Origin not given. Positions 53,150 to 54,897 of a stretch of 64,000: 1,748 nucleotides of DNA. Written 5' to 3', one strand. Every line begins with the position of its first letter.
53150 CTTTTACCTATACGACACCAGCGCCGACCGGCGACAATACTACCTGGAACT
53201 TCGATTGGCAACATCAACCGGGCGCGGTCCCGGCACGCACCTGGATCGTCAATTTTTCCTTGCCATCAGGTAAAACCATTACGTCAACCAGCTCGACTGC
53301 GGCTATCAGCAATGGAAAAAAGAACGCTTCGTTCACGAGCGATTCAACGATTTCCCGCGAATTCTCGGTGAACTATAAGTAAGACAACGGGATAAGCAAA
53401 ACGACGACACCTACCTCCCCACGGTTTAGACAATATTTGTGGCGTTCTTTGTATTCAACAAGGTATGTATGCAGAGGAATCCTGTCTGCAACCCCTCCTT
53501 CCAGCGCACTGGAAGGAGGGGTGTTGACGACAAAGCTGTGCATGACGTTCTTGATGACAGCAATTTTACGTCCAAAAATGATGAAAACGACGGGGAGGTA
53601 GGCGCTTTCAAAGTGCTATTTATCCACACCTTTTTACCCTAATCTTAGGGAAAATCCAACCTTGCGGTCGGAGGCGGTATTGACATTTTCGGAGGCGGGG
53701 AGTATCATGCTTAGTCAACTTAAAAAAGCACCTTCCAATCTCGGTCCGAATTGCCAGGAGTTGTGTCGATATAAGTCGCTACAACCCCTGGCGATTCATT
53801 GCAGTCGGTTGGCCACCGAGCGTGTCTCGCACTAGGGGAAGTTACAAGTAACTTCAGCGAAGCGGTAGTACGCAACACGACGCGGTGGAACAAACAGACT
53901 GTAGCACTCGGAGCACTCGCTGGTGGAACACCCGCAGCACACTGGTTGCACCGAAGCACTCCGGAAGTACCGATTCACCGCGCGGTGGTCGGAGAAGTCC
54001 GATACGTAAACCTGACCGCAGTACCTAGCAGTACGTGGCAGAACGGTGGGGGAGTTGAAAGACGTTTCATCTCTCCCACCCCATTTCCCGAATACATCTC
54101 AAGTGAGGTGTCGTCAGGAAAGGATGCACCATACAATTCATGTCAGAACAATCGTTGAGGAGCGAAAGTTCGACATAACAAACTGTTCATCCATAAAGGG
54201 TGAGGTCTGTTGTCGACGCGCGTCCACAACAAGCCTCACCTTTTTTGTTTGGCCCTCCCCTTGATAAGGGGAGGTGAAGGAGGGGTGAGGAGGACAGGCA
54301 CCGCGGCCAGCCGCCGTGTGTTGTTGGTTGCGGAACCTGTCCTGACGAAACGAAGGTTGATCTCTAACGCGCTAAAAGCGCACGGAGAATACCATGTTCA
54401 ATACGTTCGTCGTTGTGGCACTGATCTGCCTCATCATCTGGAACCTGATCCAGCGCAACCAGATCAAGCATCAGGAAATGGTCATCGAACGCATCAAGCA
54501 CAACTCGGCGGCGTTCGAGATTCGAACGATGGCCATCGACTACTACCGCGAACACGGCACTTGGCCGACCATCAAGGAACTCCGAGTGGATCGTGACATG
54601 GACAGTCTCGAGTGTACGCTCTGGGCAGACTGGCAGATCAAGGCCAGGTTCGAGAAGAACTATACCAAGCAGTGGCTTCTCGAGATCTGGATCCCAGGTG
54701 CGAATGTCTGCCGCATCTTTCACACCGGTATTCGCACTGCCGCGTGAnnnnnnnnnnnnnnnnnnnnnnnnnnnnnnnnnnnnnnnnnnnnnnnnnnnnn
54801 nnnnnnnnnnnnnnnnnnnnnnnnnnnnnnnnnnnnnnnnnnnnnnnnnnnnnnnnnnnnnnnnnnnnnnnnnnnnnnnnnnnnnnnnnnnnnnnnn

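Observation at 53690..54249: ~530-nt promoter-to-terminator transcript with no credible ORF: candidate large structured ncRNA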

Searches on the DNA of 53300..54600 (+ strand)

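Call 7: search_rna_families(source=window, start=53300, end=54600, threshold=evalue, max_evalue=10, show_alignments=3)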
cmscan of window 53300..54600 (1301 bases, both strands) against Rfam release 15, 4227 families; matches with E-value up to 10: 6.
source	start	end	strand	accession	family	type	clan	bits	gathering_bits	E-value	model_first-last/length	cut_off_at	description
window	54233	54291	+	RF04132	mir-4436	Gene; miRNA;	-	21.1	74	0.18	1-85/85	no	mir-4436 microRNA precursor family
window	54195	54244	+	RF03452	mir-3121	Gene; miRNA;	-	19.1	108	0.49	1-77/77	no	mir-3121 microRNA precursor family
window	53479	53663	-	RF02442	SpF66_sRNA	Gene; sRNA;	-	18.3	42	0.092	1-239/239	no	Streptococcus sRNA SpF66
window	54186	54252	+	RF02008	mir-621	Gene; miRNA;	-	17.6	71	2.8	1-83/83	no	mir-621 microRNA precursor family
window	53490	53523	-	RF04240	mir-4716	Gene; miRNA;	-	16.9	76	3.2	1-84/84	no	mir-4716 microRNA precursor family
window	54166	54252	+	RF02056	STnc390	Gene; sRNA;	-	15.8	50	3.4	1-60/60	no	Salmonella sRNA STnc390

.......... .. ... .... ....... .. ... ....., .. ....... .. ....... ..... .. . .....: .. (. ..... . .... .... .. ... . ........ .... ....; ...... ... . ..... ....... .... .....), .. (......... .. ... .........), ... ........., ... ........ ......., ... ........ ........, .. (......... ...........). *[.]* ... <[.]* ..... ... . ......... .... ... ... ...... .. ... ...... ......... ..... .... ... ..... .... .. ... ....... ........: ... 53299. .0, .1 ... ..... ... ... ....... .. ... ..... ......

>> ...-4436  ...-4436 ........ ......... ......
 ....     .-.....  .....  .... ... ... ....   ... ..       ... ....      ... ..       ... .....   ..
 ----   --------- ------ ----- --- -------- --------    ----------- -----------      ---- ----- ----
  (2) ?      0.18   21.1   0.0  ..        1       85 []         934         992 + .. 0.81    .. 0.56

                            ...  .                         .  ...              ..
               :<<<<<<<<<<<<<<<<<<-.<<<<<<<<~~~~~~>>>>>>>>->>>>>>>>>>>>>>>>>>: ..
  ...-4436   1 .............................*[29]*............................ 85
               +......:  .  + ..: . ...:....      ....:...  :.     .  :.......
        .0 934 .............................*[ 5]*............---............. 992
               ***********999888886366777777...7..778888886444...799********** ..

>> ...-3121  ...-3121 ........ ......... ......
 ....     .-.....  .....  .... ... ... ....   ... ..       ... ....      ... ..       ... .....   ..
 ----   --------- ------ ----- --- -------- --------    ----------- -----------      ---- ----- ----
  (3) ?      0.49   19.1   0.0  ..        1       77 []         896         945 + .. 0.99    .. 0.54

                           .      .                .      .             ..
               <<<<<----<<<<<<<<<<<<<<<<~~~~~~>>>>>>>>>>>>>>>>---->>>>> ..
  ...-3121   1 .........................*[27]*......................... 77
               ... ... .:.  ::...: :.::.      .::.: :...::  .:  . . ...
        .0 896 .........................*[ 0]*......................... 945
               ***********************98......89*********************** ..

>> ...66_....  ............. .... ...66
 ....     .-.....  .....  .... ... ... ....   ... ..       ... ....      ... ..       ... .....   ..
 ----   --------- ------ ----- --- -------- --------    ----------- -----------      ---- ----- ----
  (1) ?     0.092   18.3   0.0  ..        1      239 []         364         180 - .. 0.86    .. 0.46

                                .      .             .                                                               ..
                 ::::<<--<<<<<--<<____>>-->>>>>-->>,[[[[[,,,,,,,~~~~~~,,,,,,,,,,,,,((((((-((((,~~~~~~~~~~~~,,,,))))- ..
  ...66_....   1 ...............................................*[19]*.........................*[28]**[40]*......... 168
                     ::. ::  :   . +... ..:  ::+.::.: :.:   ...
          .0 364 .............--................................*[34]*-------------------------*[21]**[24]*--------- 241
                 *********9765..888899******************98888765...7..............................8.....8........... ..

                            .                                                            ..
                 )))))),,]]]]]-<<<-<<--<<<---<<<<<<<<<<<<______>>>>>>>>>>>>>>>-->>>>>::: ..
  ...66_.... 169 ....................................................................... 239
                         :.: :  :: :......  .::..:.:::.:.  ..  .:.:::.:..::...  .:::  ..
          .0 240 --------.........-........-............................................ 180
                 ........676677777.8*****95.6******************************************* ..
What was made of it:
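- On Any Rfam 15 family (including OLE, GOLLD, ROOL, HEARO, tmRNA, 6S, SRP, riboswitches, self-cleaving ribozymes, group I/II introns): No hit in 53300-54600 apart from miRNA/sRNA noise at 16-21 bits, E 0.09-3.4 (call 7).
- On Mobile insertion (for the long 5' domain): Rfam finds no intron or ribozyme match in the window copy (call 7).
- Closest known: CsrB/RsmZ-type protein-sequestering small RNAs. Different: There is no sequence or covariance-model similarity (call 7).
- Closest known: Guanidine-II. Different: There is no Rfam hit (call 7).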

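Call 13: search_dna_similar(query=window:53650-54260:+, collection=phages, mode=distant)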
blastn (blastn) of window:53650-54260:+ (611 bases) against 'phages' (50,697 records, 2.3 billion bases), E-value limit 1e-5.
No match.
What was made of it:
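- Tried and rejected: blastn against the phage collection gave no match (call 13).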

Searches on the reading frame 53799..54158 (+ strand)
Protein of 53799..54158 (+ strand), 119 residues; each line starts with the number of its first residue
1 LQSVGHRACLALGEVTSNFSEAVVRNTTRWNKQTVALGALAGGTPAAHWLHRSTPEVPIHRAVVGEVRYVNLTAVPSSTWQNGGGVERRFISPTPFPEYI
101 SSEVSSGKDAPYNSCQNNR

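Call 12: search_protein_families(library=pfam, proteins=[window:53799-54158:+], max_evalue=0.01)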
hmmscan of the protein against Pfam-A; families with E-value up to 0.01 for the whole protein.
window:53799-54158:+ (119 aa): 0 families

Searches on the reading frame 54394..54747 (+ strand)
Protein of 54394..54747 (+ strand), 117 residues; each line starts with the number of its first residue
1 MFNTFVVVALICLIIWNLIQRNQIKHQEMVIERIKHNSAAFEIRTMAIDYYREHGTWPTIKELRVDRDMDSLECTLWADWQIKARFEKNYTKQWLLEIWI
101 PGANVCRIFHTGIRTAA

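Call 12: search_protein_families(library=pfam, proteins=[window:54394-54747:+], max_evalue=0.01)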
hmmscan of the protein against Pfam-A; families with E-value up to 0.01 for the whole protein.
window:54394-54747:+ (117 aa): 0 families
